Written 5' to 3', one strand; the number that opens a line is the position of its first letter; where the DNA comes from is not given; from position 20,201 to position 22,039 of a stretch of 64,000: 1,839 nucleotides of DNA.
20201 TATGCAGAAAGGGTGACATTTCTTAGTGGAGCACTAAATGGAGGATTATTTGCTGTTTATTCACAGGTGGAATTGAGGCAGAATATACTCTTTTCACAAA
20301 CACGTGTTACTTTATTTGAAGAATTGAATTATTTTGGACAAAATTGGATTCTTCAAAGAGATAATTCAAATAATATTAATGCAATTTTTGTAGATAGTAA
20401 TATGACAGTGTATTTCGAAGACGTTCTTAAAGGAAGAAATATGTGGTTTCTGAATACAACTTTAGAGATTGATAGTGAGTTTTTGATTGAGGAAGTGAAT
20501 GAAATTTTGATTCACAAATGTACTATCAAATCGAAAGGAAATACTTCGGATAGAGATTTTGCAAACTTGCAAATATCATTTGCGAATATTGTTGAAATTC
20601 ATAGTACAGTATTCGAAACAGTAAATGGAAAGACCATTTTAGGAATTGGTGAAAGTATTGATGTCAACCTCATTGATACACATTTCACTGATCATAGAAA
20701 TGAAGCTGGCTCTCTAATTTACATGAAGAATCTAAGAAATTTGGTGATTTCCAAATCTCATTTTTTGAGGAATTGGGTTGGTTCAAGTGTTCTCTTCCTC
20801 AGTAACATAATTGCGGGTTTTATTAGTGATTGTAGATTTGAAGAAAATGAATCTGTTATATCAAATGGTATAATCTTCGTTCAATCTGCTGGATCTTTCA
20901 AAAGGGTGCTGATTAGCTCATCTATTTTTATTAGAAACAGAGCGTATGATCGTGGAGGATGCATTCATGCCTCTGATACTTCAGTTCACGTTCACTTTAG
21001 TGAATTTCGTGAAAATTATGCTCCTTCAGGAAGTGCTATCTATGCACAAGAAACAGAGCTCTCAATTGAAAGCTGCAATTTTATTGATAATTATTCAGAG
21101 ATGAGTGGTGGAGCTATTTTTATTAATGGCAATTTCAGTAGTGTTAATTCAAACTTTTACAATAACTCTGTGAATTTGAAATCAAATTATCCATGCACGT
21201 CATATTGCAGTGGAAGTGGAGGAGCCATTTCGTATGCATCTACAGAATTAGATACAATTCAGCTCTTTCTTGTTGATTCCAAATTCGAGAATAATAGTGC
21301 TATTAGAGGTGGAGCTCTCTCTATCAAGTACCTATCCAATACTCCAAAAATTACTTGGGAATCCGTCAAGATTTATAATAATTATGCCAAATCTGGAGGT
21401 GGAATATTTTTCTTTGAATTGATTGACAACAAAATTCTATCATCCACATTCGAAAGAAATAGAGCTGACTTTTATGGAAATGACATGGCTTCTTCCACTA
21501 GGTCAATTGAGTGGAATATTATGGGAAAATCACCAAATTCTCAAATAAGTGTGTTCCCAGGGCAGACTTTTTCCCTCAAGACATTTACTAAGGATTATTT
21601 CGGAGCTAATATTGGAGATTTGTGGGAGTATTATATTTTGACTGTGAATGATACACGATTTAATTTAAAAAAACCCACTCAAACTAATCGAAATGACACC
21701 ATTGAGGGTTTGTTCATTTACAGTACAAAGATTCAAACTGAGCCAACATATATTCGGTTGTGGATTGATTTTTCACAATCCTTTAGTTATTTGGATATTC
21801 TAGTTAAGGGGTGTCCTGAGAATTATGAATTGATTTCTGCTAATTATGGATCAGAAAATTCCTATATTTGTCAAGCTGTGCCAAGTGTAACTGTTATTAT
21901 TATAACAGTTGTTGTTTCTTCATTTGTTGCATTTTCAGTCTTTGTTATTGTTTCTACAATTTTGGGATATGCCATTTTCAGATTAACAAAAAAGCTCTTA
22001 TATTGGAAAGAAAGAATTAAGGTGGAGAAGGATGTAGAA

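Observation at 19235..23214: Second receptor-like kinase with a parallel beta-helix (GGA[IL]-repeat, chlamydial PMP-like) ectodomain; intron splits the ATP-binding Gly loop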

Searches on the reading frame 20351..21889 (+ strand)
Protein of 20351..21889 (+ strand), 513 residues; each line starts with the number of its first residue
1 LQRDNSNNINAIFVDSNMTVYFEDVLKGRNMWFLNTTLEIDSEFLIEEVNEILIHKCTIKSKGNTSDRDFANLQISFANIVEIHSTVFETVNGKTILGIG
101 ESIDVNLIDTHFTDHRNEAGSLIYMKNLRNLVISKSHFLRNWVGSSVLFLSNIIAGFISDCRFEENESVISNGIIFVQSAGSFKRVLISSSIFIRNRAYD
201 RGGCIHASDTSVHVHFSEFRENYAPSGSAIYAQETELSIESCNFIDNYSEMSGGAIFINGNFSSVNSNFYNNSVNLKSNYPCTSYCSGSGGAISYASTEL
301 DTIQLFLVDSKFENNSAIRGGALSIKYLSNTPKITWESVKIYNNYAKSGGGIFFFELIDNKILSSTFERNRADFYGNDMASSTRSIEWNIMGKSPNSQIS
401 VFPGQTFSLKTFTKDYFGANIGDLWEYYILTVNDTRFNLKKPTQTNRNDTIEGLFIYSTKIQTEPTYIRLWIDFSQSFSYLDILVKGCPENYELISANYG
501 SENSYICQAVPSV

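Call 28: find_homologous_proteins(query=A2, max_evalue=0.001)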
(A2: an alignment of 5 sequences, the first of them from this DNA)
Query A2 (5 sequences) (512 aa, profile of the alignment): 37 proteins with E <= 0.001 among 7083 candidates.
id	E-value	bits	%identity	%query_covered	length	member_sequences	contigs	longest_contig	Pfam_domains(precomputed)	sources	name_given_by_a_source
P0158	3.6e-35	140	25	65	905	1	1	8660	PF13229.13,PF02415.24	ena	-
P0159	5.2e-32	129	29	53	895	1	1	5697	PF02415.24,PF18962.8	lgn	-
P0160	5.6e-32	129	28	37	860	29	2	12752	PF13229.13,PF02415.24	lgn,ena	-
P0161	5.5e-28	116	27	40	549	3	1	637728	PF02415.24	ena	-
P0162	6.3e-25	106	25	53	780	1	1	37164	PF13229.13,PF02415.24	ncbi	ncbi:MAG: hypothetical protein ACRCVG_00265 [Methanobacteriaceae archaeon]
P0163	3.7e-23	100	27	40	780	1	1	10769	PF13229.13,PF02369.23,PF02415.24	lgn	-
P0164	1.5e-22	98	27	56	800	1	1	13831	PF02369.23,PF02415.24,PF16640.12,PF13620.13,PF09134.17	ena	-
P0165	4.7e-21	93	29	54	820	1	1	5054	PF13229.13,PF02415.24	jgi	-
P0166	9.7e-19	85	28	38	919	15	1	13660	PF02415.24,PF13620.13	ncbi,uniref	ncbi:hypothetical protein [Methanobrevibacter sp.]|uniref:hypothetical protein n=1 Tax=Methanobrevib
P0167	3.2e-18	84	25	57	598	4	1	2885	PF13229.13,PF02415.24,PF08480.17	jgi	jgi:predicted outer membrane repeat protein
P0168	1.0e-17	82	32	19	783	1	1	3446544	PF20585.5,PF02415.24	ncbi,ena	-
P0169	1.8e-17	81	29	42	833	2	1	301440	PF13229.13,PF02415.24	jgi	jgi:predicted outer membrane repeat protein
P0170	4.9e-16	77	25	69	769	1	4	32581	PF13229.13,PF02369.23,PF02415.24,PF16640.12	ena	-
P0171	3.5e-15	74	30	46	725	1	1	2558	PF13229.13,PF17789.8,PF02415.24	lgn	-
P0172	3.9e-14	70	25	48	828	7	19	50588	PF02415.24,PF18962.8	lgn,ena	-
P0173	4.8e-14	70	26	41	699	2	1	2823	PF02415.24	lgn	-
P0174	1.0e-12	66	25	51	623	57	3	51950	PF02415.24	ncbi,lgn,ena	-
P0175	1.2e-12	65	29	32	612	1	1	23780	PF02415.24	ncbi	ncbi:hypothetical protein [Methanobrevibacter sp.]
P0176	3.3e-12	64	28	31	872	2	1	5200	PF17789.8,PF02415.24,PF16640.12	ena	-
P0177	5.8e-12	63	37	14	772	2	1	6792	PF02369.23,PF02415.24,PF16640.12,PF13620.13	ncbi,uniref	ncbi:hypothetical protein [Methanobrevibacter sp.]|uniref:hypothetical protein n=1 Tax=Methanobrevib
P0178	7.7e-12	63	36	19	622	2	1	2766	PF13229.13,PF02415.24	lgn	-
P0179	1.4e-11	62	28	32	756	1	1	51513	PF02415.24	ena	-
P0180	3.0e-11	61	29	27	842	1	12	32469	PF02369.23,PF02415.24,PF16640.12,PF13620.13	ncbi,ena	-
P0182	5.5e-11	60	31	19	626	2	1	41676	PF02415.24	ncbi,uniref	ncbi:hypothetical protein [Methanobrevibacter sp.]|uniref:hypothetical protein n=1 Tax=Methanobrevib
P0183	6.1e-11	60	28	29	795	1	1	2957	PF02415.24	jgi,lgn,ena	-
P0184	9.6e-11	59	24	37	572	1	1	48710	PF02415.24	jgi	jgi:hypothetical protein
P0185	2.2e-10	58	29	32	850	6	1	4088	PF02369.23,PF02415.24,PF16640.12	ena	-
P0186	2.3e-10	58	28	38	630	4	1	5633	PF02415.24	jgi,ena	-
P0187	3.4e-8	51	28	47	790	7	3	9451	PF02369.23,PF02415.24,PF13620.13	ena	-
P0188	4.5e-8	50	29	39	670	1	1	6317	PF02415.24,PF17802.8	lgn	-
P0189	4.7e-8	50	28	27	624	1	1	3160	PF02415.24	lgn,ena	-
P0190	1.3e-7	49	29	33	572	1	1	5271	PF13229.13,PF02415.24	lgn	-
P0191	2.2e-6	45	25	35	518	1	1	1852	PF13229.13,PF18998.7,PF17161.11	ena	-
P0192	5.9e-6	43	30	31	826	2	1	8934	PF13229.13,PF16640.12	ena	-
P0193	6.0e-5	40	24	36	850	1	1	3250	PF02415.24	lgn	-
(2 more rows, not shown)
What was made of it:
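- The profile hits carry PF02415/PF13229 (call 28).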

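Call 40: search_solved_structures(query=A2, max_evalue=1)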
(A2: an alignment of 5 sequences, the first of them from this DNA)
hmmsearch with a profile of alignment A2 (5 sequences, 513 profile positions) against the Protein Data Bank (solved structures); distinct sequences matched with E-value up to 1: 0.

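Call 41: search_protein_families(library=pfam, alignment_id=A2, max_evalue=1)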
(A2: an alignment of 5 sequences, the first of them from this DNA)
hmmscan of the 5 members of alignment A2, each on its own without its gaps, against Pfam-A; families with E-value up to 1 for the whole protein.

A. member 1, seq(512 aa): 1 family
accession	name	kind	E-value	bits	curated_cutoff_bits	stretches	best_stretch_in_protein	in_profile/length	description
PF02415.23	Chlam_PMP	-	5.3e-07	29.7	20.6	0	241-258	1-18/19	Chlamydia polymorphic membrane protein (Chlamydia_PMP) repeat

B. families by the number of members that match (of 5 scanned): 2 families
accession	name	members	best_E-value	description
PF02415.23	Chlam_PMP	5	4.6e-13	Chlamydia polymorphic membrane protein (Chlamydia_PMP) repeat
PF07385.18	Lyx_isomer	1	0.043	D-lyxose isomerase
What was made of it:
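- Checked: On the ectodomain fragment alone it passes (29.7 bits, call 41).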

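Call 42: search_protein_families(library=ncbifam, alignment_id=A2, max_evalue=1)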
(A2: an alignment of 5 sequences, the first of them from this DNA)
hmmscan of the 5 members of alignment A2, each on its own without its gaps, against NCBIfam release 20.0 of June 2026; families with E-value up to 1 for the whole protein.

A. member 1, seq(512 aa): 1 family
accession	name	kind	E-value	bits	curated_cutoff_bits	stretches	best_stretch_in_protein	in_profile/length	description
TIGR01376.1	POMP_repeat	repeat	1e-08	34.6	15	2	219-234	7-23/28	polymorphic outer membrane protein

B. families by the number of members that match (of 5 scanned): 2 families
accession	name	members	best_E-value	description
TIGR01376.1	POMP_repeat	4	7e-12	polymorphic outer membrane protein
NF042428.1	Il_dioxgen_HilB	1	0.055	3(1)-hydroxy-L-isoleucine 4-dioxygenase HilB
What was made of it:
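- On Chlam_PMP / POMP repeat (PF02415, TIGR01376): On the ectodomain fragment, PF02415 scores 29.7 bits (cut-off 20.6) and TIGR01376 34.6 bits (cut-off 15) (calls 41, 42).
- Chlam_PMP and TIGR01376 score above their cut-offs (calls 41, 42).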

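Call 81: predict_structure(alignment_id=A5)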
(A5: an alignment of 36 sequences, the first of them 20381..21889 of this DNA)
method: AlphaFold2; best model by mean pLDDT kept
length: 503 residues; sequences in the alignment: 36
mean_pLDDT: 87.6   pTM: 0.84
mean pLDDT of the five models: 87.6, 85.6, 85.0, 77.9, 77.3
residues with pLDDT >= 90: 283; 70-90: 153; 50-70: 63; < 50: 4
segments of 3 or more residues with pLDDT < 50: none
pLDDT, mean of each block of 10 residues (from residue 1): 88 78 95 92 97 67 93 96 88 98 94 97 98 97 97 97 92 89 98 96 98 97 96 98 96 98 81 74 89 89 97 87 85 96 82 82 93 81 69 87 85 63 66 55 82 83 76 89 83 84 65
secondary structure, 60 per line:
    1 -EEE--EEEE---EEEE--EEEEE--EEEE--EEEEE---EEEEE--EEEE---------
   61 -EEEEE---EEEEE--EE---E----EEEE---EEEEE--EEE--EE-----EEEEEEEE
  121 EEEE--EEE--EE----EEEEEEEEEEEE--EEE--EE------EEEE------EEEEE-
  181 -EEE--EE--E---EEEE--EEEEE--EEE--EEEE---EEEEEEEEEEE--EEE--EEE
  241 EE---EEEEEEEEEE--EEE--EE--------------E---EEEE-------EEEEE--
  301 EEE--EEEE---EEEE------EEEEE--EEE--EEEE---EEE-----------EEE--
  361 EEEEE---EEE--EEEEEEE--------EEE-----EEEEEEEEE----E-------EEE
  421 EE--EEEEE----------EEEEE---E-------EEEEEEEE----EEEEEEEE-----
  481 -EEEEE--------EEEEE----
elements in order: E2-4 E7-10 E14-17 E20-24 E27-30 E33-37 E41-45 E48-51 E62-66 E70-74 E87-90 E94-98 E101-103 E113-124 E127-129 E138-149 E152-154 E165-168 E175-179 E182-184 E195-198 E201-205 E208-210 E213-216 E220-230 E233-235 E238-242 E246-255 E258-260 E283-286 E294-298 E301-303 E306-309 E313-316 E323-327 E330-332 E335-338 E342-344 E356-358 E361-365 E369-371 E374-380 E389-391 E397-405 E418-422 E425-429 E440-444 E456-463 E468-475 E482-486 E495-499
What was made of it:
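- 21452..21883 (+): Membrane-proximal Ig-like beta-sandwich 'stalk' (aa 740-883). Carries the family-invariant motifs W760, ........, D787/F789 of the KDxFGN motif, C860-P861, A869/Y871 of the ANYG motif and I878-C879. AF2 pLDDT 55-93, mostly above 80 (call 81).
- AF2 gives pLDDT 87.6 and pTM 0.84 (call 81).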

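Call 83: fold_search(model_id=the predicted structure, library=pdb)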
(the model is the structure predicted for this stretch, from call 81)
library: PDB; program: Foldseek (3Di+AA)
matches with E <= 10: 1306; with E <= 0.001: 20
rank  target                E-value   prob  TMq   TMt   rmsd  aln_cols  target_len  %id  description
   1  4xkw_A                4.0e-05  1.00  0.27  0.24  16.2       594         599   11  Tailspike protein mutant D339N of E. coli bacteriophage HK620 in complex with pentasaccharide (released 2016-01-20)
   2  6gvp_A                6.8e-05  1.00  0.30  0.27  15.7       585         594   11  TAILSPIKE PROTEIN MUTANT E372Q (DELTA N471/S472) OF E. COLI BACTERIOPHAGE HK620 IN COMPLEX WITH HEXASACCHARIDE (released 2018-07-11)
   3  4xlh                  9.0e-05  1.00  0.29  0.25  15.6       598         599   11  Tailspike protein double mutant D339A/E372A of E. coli bacteriophage HK620 (released 2016-01-20)
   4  2x6x_A                9.0e-05  0.99  0.28  0.25  16.3       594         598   11  Tailspike protein mutant D339N of E.coli bacteriophage HK620 in complex with hexasaccharide (released 2011-03-02)
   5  4xkv                  9.0e-05  0.99  0.26  0.23  16.2       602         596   11  Tailspike protein mutant D339N of E. coli bacteriophage HK620 (released 2016-01-20)
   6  4xla_A                9.9e-05  1.00  0.29  0.25  16.0       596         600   11  Tailspike protein mutant D339A of E. coli bacteriophage HK620 IN COMPLEX WITH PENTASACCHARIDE (released 2016-01-20)
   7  4xn0                  1.1e-04  0.99  0.27  0.24  16.0       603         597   11  Tailspike protein mutant E372A of E. coli bacteriophage HK620 (released 2016-01-27)
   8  4xnf                  1.2e-04  0.98  0.24  0.22  16.0       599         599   11  Tailspike protein double mutant D339A/E372Q of E. coli bacteriophage HK620 (released 2016-01-27)
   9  4avz                  1.3e-04  0.99  0.28  0.25  15.8       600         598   10  Tailspike protein mutant E372Q of E. coli bacteriophage HK620 (released 2012-09-26)
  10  4xot_A                1.4e-04  0.99  0.28  0.24  16.2       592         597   11  Tailspike protein mutant E372Q of E. coli bacteriophage HK620 in complex with pentasaccharide (released 2016-01-27)
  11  6g0x_A                1.7e-04  0.99  0.28  0.25  16.2       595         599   11  TAILSPIKE PROTEIN OF E. COLI BACTERIOPHAGE HK620 IN COMPLEX WITH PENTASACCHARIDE (released 2018-04-04)
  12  6gvr_A                1.8e-04  0.99  0.27  0.24  15.9       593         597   11  TAILSPIKE PROTEIN MUTANT E372Q (DELTA N471/S472) OF E. COLI BACTERIOPHAGE HK620 IN COMPLEX WITH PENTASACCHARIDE (released 2018-07-11)
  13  4yel_A                2.2e-04  0.98  0.27  0.24  16.0       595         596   12  Tailspike protein double mutant D339A/E372A of E. coli bacteriophage HK620 in complex with hexasaccharide (released 2016-03-09)
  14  2x6y_A                2.3e-04  0.99  0.28  0.25  16.1       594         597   12  Tailspike protein mutant D339A of E.coli bacteriophage HK620 in complex with hexasaccharide (released 2011-03-02)
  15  4xle_A                2.5e-04  0.99  0.30  0.26  15.3       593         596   11  Tailspike protein double mutant D339N/E372A of E. coli bacteriophage HK620 in complex with hexasaccharide (released 2016-01-20)
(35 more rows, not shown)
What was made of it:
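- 21452..21883 (+): Foldseek matches of 113-122 aligned columns to Rib, contactin Ig and SbsC domains (prob 0.98-0.99, E about 1e-2) (call 83).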

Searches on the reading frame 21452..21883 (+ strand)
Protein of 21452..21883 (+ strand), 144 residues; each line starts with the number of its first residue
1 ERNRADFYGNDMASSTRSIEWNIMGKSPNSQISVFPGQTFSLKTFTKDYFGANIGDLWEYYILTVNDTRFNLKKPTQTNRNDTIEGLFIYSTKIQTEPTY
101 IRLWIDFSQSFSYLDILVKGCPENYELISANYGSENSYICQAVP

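Call 88: search_solved_structures(query=window:21452-21883:+, max_evalue=5)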
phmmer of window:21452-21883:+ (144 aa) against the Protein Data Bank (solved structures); distinct sequences matched with E-value up to 5: 3.
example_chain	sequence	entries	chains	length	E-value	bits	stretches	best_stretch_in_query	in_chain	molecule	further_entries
3s3y_A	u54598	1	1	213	0.083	16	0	61-125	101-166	TANDEM CYANOVIRIN-N DIMER CVN2L0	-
3s3z_A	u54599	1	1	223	0.72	12.9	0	59-125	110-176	Tandem Cyanovirin-N Dimer CVN2L10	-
5jwa_A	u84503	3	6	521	0.73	12.9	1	33-94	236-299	NADH dehydrogenase, putative | Type II NADH:ubiquinone oxidoreductase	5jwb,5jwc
